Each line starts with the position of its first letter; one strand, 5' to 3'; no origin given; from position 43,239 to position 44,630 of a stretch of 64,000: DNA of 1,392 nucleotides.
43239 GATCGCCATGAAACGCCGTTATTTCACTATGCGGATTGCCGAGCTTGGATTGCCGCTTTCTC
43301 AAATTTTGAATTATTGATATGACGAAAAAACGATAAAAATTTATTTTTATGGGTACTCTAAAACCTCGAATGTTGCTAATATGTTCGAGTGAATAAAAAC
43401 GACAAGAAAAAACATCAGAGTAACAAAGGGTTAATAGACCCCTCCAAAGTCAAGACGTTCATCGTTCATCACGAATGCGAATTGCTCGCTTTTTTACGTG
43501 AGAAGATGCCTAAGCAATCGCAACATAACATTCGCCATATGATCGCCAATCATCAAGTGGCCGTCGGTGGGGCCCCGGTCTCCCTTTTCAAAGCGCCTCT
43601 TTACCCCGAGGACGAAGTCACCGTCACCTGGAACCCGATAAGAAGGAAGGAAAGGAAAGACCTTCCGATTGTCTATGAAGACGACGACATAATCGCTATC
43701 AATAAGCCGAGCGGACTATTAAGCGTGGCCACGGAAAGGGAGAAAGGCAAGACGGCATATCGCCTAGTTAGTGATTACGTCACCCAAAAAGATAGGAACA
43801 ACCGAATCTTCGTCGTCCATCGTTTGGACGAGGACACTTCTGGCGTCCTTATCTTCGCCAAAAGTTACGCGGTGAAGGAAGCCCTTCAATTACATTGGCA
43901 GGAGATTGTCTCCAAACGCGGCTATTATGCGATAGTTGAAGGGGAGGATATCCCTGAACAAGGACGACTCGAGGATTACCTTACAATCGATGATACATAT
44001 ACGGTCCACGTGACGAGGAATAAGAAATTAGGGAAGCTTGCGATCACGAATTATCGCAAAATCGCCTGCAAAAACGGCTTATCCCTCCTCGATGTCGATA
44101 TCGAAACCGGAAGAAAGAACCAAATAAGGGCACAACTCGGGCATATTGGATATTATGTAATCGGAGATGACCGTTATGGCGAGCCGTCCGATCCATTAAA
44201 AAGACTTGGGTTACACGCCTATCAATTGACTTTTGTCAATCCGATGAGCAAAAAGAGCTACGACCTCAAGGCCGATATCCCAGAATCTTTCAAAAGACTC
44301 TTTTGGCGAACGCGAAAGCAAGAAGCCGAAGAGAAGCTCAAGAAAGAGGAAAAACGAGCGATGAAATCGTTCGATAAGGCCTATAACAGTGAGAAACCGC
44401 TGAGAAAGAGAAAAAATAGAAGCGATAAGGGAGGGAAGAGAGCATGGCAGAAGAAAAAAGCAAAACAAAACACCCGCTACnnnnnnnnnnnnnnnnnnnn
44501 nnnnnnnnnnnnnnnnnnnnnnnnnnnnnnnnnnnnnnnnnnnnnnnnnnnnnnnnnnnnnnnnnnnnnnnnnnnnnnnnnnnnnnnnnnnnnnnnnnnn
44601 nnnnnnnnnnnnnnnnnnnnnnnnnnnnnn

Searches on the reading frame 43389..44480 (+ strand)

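Call 38: search_protein_families(library=pfam, proteins=[window:43389-44480:+], max_evalue=0.0001)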
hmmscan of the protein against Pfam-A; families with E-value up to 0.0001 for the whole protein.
window:43389-44480:+ (364 aa): 1 family
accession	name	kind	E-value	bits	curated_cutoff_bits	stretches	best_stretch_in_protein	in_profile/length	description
PF00849.27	PseudoU_synth_2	-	6.8e-29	101.5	26.8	1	100-250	1-150/152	RNA pseudouridylate synthase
